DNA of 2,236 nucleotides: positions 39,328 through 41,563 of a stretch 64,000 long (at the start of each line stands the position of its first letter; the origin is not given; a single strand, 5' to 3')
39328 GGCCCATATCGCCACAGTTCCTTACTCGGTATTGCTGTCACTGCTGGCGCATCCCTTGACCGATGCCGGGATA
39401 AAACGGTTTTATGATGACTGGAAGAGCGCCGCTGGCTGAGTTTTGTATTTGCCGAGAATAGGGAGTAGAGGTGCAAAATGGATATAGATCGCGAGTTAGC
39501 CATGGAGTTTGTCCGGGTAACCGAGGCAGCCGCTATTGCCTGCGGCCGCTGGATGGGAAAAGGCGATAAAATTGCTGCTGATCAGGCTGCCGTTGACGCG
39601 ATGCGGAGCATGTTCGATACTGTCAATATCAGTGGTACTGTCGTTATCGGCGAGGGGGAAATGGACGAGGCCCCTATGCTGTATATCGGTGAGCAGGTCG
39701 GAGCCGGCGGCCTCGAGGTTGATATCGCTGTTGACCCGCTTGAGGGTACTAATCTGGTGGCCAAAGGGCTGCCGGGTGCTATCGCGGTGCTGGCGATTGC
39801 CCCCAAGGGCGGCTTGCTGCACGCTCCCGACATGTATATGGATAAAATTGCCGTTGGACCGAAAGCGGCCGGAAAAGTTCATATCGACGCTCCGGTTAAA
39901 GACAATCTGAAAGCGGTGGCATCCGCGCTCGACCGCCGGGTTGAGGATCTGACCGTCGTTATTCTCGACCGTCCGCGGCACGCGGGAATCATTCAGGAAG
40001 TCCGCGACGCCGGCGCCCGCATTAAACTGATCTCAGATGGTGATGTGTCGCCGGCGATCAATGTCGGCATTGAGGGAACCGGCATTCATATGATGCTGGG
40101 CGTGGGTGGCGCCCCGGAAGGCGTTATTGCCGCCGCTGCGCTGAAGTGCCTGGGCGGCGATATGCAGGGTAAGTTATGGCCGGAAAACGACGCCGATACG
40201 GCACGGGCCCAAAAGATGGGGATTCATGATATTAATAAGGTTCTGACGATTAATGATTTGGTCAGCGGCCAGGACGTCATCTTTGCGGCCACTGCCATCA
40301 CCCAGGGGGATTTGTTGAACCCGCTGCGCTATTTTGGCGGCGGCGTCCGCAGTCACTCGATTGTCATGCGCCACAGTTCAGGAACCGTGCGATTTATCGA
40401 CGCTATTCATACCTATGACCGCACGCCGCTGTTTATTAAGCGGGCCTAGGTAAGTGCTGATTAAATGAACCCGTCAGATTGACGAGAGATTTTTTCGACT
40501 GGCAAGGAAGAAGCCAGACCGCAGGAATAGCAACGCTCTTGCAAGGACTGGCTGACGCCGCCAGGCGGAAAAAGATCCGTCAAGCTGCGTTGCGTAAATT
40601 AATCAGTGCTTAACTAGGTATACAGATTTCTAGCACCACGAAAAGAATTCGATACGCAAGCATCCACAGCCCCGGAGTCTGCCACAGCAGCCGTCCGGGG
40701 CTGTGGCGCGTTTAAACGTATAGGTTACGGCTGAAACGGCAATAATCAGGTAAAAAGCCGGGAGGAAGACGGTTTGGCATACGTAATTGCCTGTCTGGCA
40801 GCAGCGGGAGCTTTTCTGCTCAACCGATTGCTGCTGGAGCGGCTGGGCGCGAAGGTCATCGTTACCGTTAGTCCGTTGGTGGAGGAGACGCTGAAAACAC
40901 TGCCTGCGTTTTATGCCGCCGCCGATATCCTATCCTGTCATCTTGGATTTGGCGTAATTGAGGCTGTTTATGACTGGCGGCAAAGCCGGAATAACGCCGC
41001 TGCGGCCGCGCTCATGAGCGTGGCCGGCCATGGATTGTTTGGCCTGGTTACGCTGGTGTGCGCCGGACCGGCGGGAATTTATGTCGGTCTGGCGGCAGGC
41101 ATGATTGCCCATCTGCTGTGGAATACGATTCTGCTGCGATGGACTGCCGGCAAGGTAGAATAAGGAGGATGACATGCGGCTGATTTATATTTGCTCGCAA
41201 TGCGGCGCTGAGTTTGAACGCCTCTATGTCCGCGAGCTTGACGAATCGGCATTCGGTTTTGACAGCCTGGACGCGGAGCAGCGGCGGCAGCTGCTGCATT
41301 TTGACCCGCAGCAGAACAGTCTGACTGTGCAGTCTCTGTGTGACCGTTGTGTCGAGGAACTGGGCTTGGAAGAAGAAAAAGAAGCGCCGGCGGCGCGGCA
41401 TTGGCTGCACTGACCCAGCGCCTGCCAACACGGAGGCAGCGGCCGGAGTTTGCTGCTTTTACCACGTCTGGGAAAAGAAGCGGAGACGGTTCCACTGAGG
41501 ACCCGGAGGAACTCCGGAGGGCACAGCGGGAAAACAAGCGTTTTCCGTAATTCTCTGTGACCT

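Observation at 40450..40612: New ~150-bp MITE-like structured element family (3 copies), always in 5' leaders in sense orientation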

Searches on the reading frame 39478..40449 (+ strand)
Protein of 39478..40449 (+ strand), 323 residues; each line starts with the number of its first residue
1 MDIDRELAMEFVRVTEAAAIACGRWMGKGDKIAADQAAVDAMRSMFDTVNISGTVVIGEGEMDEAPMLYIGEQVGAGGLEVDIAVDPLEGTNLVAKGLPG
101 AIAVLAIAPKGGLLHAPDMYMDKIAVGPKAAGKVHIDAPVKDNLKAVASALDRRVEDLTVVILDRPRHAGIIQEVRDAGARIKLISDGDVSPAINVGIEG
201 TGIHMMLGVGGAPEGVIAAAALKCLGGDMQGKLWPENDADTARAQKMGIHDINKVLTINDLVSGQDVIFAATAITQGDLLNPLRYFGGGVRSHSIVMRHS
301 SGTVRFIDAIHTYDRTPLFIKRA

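Call 15: find_encoding_contigs(protein=window:39478-40449:+, flank=10000, max_places=10)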
Protein window:39478-40449:+ (323 aa): 13 contigs read that carry it; 6 places shown.
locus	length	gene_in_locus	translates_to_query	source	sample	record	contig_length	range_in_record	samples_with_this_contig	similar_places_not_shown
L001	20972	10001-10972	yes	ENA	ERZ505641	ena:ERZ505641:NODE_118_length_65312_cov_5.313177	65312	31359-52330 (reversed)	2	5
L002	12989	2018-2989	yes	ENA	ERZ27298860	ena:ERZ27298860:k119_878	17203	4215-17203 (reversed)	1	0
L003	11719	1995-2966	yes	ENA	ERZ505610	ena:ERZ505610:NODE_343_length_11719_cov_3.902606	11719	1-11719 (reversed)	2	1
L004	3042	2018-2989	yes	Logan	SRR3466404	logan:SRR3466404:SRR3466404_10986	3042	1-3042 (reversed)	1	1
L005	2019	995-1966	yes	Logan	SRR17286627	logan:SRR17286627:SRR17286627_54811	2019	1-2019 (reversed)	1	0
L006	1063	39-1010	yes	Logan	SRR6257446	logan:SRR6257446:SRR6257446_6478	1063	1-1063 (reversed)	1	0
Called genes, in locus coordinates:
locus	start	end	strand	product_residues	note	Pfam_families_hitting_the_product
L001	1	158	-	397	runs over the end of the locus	PF07690:MFS_1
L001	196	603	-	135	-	PF01878:EVE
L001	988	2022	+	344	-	PF08486:SpoIID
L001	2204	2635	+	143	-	PF09148:DUF1934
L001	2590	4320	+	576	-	PF03485:Arg_tRNA_synt_N, PF00750:tRNA-synt_1d, PF09334:tRNA-synt_1g (faint), PF05746:DALR_1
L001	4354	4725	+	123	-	PF05066:HARE-HTH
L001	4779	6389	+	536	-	PF06418:CTP_synth_N, PF00117:GATase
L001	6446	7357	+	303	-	PF25145:NfeD1b_N, PF01343:Peptidase_S49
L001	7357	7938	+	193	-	PF04893:Yip1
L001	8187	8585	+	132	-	PF00072:Response_reg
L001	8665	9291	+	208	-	-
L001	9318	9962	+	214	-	PF00923:TAL_FSA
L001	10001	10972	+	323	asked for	PF03320:FBPase_glpX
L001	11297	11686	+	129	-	-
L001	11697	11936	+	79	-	PF10955:Fin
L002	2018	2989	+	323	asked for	PF03320:FBPase_glpX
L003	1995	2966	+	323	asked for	PF03320:FBPase_glpX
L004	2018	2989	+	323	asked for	PF03320:FBPase_glpX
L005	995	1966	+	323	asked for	PF03320:FBPase_glpX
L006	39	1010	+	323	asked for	PF03320:FBPase_glpX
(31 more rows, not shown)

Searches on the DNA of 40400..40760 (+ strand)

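Call 6: search_rna_families(source=window, start=40400, end=40760, threshold=evalue, max_evalue=10, show_alignments=3)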
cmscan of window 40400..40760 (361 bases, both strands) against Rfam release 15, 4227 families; matches with E-value up to 10: 4.
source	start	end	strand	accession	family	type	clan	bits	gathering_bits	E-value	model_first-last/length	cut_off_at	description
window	40711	40744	+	RF01076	RF_site2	Cis-reg; frameshift_element;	-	16.8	70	2.5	1-72/72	no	Polymerase ribosomal frameshift site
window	40666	40704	+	RF00365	mir-BHRF1-1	Gene; miRNA;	-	13.8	95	9.9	12-54/66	no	mir-BHRF1-1 microRNA precursor family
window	40557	40650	-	RF01866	ceN33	Gene; snRNA; snoRNA; CD-box;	-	13.5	75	4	1-118/118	no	C. elegans snoRNA ceN33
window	40453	40504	+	RF00277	SNORD49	Gene; snRNA; snoRNA; CD-box;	CL00062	12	37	2.2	1-71/71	no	Small nucleolar RNA SNORD49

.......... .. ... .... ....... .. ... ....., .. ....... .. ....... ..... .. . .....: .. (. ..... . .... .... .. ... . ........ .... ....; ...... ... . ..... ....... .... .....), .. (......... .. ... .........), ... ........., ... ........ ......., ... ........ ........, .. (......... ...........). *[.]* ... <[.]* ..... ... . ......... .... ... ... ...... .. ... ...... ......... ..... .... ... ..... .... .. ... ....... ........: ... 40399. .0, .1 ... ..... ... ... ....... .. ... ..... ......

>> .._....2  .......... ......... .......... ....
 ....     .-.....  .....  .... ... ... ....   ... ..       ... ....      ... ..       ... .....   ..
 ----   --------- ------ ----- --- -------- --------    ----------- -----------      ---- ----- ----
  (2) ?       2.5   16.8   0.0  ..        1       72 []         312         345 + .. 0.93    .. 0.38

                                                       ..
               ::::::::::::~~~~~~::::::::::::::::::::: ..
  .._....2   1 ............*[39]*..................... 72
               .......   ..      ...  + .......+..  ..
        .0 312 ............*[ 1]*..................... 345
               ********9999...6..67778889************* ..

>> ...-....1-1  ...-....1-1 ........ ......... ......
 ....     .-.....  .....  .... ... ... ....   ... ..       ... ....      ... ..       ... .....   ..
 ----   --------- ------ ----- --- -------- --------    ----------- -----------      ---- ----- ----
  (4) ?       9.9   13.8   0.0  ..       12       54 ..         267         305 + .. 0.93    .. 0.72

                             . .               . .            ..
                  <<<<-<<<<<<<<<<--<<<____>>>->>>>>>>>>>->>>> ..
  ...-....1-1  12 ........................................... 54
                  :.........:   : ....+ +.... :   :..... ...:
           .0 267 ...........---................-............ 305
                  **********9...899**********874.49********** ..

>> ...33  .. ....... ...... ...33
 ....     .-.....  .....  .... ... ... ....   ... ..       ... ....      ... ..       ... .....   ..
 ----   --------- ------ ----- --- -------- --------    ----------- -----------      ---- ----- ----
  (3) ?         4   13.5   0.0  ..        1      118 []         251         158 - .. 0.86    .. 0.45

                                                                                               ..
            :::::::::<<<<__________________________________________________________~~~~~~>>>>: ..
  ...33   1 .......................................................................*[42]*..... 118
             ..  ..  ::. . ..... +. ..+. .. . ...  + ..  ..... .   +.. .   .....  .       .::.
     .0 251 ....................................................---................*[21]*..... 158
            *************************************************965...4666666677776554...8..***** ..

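Call 92: search_dna_similar(query=window:40450-40613:+, collection=plasmids, mode=distant, max_evalue=0.01, max_rows=10)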
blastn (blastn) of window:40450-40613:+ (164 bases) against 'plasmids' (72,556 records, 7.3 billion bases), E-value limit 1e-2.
No match.

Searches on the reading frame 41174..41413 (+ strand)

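Call 67: search_protein_families(library=pfam, proteins=[window:41174-41413:+], max_evalue=0.001)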
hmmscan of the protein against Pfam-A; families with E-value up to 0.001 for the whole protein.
window:41174-41413:+ (79 aa): 1 family
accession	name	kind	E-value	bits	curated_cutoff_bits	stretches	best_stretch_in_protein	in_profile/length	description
PF10955.13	Fin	-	1.6e-12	48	23.7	1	1-64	1-63/76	Anti-sigma-F factor Fin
